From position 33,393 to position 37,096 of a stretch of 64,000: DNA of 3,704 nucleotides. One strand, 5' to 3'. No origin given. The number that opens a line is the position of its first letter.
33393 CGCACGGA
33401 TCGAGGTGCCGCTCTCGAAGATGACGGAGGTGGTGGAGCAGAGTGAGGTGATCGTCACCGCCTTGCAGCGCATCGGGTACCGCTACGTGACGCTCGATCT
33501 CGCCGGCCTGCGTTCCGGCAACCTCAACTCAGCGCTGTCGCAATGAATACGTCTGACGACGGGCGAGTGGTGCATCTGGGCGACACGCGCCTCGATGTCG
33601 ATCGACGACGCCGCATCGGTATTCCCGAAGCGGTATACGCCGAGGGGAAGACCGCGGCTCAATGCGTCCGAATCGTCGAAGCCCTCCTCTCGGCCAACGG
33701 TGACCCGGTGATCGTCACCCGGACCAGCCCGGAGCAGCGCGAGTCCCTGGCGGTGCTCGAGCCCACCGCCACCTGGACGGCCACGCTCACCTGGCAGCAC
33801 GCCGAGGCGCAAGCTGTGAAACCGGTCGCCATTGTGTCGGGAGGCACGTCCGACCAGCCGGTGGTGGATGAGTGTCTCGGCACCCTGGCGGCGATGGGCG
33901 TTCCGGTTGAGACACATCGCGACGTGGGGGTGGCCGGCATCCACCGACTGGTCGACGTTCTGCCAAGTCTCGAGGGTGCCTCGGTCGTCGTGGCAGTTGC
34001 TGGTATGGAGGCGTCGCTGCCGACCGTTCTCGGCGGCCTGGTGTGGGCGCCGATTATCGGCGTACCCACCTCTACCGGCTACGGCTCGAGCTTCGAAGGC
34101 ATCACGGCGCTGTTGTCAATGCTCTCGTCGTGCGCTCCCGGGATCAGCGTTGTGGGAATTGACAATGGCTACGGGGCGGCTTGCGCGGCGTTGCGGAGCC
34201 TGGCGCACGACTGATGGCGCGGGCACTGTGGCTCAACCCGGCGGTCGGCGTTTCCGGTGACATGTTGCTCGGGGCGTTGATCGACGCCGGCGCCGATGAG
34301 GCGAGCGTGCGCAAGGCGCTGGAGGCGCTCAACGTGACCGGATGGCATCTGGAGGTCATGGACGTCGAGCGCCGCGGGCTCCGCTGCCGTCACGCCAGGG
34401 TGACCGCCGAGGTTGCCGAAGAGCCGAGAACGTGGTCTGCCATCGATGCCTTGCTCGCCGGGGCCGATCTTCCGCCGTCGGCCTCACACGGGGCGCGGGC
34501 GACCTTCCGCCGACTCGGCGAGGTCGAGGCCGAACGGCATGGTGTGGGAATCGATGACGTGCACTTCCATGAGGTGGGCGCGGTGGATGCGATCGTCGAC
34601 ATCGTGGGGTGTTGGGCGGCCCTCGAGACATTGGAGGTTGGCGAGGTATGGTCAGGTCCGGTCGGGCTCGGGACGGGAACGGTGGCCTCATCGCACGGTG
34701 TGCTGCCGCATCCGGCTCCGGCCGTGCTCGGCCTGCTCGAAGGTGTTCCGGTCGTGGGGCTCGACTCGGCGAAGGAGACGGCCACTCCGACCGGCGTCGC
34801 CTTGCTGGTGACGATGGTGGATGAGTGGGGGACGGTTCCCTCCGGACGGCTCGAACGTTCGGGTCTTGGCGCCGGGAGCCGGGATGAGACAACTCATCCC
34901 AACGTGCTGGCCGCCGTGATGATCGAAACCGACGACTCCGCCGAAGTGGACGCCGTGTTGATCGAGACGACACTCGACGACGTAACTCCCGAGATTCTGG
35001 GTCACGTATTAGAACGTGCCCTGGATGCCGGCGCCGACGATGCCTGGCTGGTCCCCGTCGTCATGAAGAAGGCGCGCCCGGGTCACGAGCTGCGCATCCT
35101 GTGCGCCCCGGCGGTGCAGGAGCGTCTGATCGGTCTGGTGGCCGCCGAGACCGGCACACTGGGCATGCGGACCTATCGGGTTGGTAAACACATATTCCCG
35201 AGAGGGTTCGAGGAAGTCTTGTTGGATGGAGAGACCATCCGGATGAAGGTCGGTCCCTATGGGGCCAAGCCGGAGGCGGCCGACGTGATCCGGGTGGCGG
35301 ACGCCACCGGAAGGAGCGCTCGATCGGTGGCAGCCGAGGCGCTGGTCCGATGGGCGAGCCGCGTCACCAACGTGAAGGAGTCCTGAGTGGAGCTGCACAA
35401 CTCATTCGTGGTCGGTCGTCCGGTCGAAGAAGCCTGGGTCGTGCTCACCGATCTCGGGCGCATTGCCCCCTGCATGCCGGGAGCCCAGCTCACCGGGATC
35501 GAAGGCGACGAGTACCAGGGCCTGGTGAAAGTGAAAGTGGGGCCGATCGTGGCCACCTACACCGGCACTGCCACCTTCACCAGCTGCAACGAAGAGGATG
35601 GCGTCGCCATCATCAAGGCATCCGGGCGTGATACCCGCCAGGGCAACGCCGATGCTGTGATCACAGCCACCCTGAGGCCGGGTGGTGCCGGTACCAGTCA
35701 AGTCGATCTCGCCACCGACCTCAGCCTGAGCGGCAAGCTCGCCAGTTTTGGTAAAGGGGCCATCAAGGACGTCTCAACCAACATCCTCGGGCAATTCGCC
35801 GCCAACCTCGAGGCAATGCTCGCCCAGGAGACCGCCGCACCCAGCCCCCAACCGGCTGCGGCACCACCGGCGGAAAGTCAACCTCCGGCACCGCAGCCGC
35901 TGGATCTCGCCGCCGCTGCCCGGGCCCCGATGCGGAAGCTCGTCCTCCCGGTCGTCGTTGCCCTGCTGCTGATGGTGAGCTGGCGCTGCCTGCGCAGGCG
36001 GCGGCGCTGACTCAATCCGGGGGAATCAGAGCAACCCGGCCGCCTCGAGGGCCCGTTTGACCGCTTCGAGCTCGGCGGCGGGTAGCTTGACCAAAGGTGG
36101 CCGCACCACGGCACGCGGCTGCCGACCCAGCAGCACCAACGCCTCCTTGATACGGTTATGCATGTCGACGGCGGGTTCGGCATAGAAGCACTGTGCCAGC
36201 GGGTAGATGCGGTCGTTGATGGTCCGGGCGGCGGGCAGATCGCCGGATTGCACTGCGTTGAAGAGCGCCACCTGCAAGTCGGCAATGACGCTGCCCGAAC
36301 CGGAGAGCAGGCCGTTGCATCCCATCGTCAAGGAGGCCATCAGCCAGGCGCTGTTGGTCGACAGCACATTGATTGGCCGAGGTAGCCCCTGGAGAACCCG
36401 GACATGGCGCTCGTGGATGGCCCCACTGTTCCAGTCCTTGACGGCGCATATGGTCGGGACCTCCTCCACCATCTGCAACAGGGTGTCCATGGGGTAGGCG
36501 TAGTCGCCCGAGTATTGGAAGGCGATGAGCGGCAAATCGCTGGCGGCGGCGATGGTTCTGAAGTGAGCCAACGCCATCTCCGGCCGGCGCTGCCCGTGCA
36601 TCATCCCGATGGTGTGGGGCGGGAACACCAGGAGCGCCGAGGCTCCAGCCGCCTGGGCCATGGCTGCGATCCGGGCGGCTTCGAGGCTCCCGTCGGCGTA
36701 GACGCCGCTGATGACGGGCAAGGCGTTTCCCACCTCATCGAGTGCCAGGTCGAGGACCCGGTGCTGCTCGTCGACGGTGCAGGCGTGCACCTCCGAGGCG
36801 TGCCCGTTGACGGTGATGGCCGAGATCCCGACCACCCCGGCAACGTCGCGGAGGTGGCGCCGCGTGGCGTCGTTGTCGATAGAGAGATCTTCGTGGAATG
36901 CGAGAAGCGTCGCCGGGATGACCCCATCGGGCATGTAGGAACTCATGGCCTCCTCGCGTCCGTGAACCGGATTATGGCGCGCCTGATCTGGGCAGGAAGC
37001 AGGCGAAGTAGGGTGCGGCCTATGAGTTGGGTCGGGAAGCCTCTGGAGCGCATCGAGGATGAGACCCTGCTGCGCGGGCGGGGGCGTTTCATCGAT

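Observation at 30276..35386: Complete nickel-pincer-nucleotide (NPN) cofactor cluster with a LarA homolog of unknown substrate and an inserted CxxC DUF1858 gene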

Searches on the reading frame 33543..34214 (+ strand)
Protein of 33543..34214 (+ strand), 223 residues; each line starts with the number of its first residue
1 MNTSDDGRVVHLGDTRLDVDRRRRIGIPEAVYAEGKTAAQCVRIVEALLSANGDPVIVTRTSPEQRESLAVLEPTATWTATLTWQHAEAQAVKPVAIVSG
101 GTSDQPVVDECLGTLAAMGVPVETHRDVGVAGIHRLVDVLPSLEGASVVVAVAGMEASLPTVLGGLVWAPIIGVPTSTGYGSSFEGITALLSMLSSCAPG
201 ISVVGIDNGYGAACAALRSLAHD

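Call 3: search_protein_families(library=pfam, proteins=[window:33543-34214:+], max_evalue=0.01)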
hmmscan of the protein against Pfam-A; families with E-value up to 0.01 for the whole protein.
window:33543-34214:+ (223 aa): 1 family
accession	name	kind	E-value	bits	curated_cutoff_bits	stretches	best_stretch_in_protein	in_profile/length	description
PF00731.26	AIRC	-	9.3e-19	67.9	30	1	95-221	2-128/148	AIR carboxylase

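Call 4: search_protein_families(library=ncbifam, proteins=[window:33543-34214:+], max_evalue=0.01)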
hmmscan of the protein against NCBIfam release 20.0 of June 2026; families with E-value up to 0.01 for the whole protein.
window:33543-34214:+ (223 aa): 2 families
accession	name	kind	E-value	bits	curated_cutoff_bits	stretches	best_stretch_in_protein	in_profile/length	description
NF033503.1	LarB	equivalog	1.9e-70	236.8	175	1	17-218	1-205/209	nickel pincer cofactor biosynthesis protein LarB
TIGR01162.1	purE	equivalog_domain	2e-12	46.9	149.6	1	95-222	1-128/156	5-(carboxyamino)imidazole ribonucleotide mutase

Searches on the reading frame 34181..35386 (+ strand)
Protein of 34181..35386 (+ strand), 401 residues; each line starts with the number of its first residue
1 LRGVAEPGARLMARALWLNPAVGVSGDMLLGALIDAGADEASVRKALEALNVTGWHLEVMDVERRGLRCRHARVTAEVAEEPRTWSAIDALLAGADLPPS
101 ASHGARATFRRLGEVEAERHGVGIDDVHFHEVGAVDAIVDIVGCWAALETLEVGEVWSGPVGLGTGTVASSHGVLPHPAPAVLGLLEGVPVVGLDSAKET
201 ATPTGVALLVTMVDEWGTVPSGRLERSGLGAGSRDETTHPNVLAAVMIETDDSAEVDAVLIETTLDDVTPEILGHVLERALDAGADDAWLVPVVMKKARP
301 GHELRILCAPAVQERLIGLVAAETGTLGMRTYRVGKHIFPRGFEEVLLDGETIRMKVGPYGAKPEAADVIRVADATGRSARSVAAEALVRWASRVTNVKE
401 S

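Call 3: search_protein_families(library=pfam, proteins=[window:34181-35386:+], max_evalue=0.01)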
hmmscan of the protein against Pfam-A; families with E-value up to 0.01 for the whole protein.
window:34181-35386:+ (401 aa): 1 family
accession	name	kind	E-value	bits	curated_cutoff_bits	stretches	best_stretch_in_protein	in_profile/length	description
PF01969.22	Ni_insertion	-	2.5e-114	382.7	22.1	1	16-383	1-374/375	Nickel insertion protein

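Call 4: search_protein_families(library=ncbifam, proteins=[window:34181-35386:+], max_evalue=0.01)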
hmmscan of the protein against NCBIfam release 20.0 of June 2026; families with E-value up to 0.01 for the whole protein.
window:34181-35386:+ (401 aa): 2 families
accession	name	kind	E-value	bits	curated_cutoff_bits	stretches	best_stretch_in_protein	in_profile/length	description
TIGR00299.2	nickel_LarC1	equivalog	2e-51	174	90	1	83-246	1-164/165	nickel pincer cofactor biosynthesis protein LarC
NF052512.1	nickel_LarC2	equivalog_domain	5.6e-33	113.5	50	1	259-367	2-115/118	nickel pincer cofactor biosynthesis protein LarC2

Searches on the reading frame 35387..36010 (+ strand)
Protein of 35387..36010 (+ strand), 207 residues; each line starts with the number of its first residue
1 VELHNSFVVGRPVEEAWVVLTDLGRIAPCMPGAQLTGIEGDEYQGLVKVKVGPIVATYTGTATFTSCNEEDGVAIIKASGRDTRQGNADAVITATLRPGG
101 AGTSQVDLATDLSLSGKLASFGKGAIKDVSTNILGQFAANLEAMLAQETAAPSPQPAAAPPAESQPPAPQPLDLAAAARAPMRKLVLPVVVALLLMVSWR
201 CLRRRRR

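Call 3: search_protein_families(library=pfam, proteins=[window:35387-36010:+], max_evalue=0.01)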
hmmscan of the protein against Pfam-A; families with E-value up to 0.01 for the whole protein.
window:35387-36010:+ (207 aa): 2 families
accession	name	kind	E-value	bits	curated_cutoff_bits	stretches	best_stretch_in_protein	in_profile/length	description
PF06240.19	COXG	-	2.4e-17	63.4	22.2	1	6-144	2-138/140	Carbon monoxide dehydrogenase subunit G (CoxG)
PF10604.15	Polyketide_cyc2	-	0.0016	19.2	27.4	1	5-142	6-142/142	Polyketide cyclase / dehydrase and lipid transport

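Call 4: search_protein_families(library=ncbifam, proteins=[window:35387-36010:+], max_evalue=0.01)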
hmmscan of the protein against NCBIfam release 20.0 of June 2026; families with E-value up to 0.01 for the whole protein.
window:35387-36010:+ (207 aa): 0 families

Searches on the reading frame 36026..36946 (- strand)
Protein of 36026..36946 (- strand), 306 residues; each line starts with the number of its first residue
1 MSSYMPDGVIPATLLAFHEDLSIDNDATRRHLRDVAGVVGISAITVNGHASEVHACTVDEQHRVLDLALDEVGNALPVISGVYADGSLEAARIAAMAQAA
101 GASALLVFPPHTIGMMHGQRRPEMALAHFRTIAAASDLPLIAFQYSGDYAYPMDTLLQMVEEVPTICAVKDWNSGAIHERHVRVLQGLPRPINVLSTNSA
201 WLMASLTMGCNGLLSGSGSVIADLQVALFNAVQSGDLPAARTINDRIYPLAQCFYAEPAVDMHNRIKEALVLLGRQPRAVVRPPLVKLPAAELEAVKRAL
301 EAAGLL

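Call 33: search_protein_families(library=ncbifam, proteins=[window:36026-36946:-], max_evalue=0.00001)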
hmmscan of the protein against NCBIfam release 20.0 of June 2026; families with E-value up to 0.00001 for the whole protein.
window:36026-36946:- (306 aa): 7 families
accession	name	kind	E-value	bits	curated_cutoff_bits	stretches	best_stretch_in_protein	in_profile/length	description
TIGR00674.1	dapA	equivalog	4.5e-28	97.9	206.15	1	8-301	1-284/286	4-hydroxy-tetrahydrodipicolinate synthase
NF002958.0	PRK03620.1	subfamily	4.7e-24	84.8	278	1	4-302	9-298/307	5-dehydro-4-deoxyglucarate dehydratase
TIGR03249.1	KdgD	equivalog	5.5e-21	74.9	373.95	1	4-301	7-296/299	5-dehydro-4-deoxyglucarate dehydratase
TIGR02313.1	HpaI-NOT-DapA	exception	3.9e-18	65.3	396.7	1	8-305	3-291/294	2,4-dihydroxyhept-2-ene-1,7-dioic acid aldolase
NF040954.1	Arch_KDGaldase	equivalog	1.9e-13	50.4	390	1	12-247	6-228/288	bifunctional 2-dehydro-3-deoxy-phosphogluconate/2-dehydro-3-deoxy-6-phosphogalactonate aldolase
NF003164.0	PRK04147.1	equivalog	5.6e-12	45.6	281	1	8-298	6-285/294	N-acetylneuraminate lyase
TIGR00683.1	nanA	equivalog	6.7e-08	32.2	382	1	8-273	3-258/293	N-acetylneuraminate lyase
